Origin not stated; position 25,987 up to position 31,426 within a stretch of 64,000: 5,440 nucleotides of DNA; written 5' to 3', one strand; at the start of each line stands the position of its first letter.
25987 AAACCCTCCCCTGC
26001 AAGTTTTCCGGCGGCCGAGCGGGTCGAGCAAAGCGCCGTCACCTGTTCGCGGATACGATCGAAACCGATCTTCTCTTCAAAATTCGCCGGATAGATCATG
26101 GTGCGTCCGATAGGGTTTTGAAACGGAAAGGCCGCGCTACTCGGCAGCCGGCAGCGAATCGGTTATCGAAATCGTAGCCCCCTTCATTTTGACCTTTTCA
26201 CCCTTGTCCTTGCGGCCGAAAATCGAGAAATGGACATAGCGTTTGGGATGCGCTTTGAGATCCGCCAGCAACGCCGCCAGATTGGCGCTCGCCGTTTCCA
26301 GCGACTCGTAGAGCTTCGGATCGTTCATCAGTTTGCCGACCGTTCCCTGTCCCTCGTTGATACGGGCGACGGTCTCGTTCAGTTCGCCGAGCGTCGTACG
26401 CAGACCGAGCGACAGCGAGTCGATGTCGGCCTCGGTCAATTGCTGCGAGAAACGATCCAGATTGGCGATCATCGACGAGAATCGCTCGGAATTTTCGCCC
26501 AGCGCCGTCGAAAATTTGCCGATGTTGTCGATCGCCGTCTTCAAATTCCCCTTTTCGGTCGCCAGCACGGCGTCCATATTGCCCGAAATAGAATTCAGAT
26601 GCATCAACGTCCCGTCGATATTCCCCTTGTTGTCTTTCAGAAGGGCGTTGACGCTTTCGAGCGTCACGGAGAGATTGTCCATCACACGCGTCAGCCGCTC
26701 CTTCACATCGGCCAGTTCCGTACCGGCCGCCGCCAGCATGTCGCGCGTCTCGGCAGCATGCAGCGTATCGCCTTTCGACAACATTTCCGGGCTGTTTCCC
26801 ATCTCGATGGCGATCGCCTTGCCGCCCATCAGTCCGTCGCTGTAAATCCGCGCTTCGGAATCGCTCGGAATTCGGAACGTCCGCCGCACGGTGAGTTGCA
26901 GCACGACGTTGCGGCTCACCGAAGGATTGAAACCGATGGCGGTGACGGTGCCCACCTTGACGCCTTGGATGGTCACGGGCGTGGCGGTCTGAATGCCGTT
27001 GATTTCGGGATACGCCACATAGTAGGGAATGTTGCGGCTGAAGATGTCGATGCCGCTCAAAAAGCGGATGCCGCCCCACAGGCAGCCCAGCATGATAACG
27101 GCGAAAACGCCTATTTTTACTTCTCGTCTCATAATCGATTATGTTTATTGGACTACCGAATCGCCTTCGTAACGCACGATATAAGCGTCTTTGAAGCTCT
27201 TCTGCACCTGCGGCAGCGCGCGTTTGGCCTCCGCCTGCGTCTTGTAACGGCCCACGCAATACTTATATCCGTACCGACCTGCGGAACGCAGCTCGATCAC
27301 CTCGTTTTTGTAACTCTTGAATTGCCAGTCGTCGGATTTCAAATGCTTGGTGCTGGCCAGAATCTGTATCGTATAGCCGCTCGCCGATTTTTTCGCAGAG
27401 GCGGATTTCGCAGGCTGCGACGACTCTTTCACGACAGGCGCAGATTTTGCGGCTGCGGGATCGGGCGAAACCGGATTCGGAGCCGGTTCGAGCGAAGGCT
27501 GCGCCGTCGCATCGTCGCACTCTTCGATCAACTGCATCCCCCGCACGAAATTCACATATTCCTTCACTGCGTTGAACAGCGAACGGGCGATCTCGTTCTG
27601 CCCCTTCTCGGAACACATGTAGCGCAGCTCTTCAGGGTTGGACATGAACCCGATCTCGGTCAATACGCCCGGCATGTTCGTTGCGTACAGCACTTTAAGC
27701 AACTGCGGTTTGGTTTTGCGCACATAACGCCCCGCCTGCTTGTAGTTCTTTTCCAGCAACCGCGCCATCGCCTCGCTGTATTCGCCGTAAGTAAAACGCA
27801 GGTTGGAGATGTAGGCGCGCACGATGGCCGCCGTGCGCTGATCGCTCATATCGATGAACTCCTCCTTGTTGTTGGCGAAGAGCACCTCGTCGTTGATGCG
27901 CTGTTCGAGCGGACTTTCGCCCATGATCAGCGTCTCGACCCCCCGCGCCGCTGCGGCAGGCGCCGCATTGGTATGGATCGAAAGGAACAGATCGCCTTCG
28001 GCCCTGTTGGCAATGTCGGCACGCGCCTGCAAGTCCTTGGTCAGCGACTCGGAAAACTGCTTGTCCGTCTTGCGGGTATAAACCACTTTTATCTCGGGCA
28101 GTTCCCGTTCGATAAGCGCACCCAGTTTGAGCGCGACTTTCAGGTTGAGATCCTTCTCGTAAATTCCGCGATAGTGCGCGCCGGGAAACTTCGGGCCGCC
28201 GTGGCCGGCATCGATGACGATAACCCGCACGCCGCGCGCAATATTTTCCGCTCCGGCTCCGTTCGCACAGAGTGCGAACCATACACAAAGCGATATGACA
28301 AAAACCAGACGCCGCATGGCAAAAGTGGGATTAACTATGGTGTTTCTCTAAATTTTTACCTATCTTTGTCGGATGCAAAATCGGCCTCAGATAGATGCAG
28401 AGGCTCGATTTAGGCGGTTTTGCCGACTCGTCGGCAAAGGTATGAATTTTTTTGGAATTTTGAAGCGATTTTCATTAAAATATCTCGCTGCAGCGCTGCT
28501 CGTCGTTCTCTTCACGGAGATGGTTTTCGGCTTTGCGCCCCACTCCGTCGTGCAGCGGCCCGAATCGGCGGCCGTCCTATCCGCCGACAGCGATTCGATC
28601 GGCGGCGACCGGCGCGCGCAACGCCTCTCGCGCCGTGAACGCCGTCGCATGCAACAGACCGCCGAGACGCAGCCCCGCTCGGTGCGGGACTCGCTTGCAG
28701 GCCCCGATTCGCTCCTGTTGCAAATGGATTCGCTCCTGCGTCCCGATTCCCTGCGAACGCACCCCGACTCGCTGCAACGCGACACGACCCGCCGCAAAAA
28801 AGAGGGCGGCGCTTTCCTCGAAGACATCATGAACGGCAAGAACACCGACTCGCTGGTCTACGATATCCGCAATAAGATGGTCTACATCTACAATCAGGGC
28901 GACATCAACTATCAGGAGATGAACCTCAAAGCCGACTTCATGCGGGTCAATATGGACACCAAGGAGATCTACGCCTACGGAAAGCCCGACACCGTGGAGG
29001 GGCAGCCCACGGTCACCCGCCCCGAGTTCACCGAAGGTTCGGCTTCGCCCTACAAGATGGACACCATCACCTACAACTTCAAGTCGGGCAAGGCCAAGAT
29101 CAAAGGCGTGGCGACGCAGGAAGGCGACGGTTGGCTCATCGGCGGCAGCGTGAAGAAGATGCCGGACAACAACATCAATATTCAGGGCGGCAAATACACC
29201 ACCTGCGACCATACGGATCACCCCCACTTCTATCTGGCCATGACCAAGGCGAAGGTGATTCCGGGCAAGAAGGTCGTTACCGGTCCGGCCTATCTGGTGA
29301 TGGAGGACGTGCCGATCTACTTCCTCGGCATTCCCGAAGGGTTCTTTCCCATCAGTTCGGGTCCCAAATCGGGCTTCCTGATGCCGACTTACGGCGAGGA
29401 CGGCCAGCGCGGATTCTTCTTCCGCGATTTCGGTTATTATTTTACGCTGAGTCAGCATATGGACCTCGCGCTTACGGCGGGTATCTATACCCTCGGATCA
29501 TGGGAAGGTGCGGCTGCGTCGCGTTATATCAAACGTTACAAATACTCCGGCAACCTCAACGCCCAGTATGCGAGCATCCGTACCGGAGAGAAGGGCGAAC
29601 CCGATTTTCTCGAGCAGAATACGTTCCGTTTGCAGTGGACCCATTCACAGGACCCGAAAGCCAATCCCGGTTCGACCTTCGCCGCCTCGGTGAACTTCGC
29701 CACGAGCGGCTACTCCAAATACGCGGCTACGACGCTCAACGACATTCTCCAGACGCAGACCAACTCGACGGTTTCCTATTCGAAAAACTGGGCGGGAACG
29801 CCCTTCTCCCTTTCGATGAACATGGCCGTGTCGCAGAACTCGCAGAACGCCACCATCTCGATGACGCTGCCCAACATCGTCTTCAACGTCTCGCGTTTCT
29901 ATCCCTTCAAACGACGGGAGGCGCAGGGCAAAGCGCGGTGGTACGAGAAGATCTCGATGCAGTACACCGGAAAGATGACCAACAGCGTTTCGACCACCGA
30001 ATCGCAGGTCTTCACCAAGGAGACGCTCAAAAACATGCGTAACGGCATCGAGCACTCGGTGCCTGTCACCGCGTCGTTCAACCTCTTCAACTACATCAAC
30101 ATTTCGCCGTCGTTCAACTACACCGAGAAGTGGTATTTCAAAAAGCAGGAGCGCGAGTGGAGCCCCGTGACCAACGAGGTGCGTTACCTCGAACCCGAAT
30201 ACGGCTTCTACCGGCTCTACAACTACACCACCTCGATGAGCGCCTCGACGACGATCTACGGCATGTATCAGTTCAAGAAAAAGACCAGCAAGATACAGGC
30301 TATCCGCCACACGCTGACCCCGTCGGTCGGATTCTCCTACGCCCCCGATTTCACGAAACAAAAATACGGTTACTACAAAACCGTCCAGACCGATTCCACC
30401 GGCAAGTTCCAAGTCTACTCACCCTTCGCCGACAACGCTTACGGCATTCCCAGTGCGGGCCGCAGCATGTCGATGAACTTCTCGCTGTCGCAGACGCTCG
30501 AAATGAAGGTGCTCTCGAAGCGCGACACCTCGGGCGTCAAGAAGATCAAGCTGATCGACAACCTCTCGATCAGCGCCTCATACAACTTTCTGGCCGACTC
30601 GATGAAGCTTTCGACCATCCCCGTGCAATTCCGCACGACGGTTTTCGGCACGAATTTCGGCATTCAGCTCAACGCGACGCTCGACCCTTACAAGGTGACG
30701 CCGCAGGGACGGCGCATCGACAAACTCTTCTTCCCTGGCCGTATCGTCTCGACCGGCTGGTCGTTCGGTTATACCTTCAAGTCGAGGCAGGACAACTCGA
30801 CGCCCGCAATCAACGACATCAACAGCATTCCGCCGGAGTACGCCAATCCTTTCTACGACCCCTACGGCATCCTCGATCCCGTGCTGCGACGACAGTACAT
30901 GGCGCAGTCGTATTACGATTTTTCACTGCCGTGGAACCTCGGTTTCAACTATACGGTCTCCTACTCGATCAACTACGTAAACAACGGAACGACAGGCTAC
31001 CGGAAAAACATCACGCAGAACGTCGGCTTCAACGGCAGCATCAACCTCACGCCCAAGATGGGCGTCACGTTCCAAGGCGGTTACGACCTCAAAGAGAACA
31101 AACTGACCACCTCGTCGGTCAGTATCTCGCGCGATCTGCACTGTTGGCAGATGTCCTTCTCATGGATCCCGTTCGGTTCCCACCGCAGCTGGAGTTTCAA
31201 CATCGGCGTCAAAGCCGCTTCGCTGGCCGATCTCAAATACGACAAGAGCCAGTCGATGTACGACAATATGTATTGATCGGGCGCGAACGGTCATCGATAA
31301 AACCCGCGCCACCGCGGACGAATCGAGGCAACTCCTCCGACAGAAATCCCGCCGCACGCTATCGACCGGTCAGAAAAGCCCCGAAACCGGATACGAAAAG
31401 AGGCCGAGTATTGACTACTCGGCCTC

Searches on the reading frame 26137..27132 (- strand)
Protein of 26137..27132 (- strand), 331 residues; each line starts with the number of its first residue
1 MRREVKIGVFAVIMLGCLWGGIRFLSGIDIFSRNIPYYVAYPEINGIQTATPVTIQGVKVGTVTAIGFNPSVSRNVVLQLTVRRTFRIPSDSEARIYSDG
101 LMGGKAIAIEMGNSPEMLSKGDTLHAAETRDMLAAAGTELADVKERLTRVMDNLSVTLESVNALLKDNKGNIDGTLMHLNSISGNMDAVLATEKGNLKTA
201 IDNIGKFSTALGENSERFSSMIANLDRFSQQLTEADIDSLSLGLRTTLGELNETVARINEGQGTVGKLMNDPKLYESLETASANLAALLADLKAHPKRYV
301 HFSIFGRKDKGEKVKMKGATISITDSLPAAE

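Call 78: search_protein_families(library=pfam, proteins=[window:26137-27132:-], max_evalue=0.00001)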
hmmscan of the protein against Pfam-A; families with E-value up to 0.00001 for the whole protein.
window:26137-27132:- (331 aa): 1 family
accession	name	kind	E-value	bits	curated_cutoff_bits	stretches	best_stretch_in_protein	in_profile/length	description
PF02470.25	MlaD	-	6.1e-17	62.1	25.1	1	34-112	2-81/81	MlaD protein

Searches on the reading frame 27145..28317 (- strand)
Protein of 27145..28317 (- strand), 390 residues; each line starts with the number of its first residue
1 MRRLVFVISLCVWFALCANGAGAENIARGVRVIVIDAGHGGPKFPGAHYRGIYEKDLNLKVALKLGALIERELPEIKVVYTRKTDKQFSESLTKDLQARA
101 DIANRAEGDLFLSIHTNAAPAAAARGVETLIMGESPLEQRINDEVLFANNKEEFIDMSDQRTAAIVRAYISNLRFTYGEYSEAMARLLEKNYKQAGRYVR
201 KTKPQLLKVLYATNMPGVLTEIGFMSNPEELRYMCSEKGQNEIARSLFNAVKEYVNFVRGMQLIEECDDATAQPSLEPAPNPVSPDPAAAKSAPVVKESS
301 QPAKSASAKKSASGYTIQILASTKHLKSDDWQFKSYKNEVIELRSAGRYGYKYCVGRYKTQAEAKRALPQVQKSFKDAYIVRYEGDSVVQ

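Call 78: search_protein_families(library=pfam, proteins=[window:27145-28317:-], max_evalue=0.00001)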
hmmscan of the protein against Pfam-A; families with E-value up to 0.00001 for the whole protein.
window:27145-28317:- (390 aa): 1 family
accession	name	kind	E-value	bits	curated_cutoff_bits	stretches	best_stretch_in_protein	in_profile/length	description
PF01520.23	Amidase_3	-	1.4e-41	142.8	27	1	33-252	1-173/174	N-acetylmuramoyl-L-alanine amidase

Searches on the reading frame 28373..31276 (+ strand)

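Call 78: search_protein_families(library=pfam, proteins=[window:28373-31276:+], max_evalue=0.00001)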
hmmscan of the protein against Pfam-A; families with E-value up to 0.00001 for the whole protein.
window:28373-31276:+ (967 aa): 1 family
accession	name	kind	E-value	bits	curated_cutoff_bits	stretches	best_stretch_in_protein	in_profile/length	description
PF19838.5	LptD_2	-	2.4e-174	580.8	22.5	1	301-773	1-464/464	LptD protein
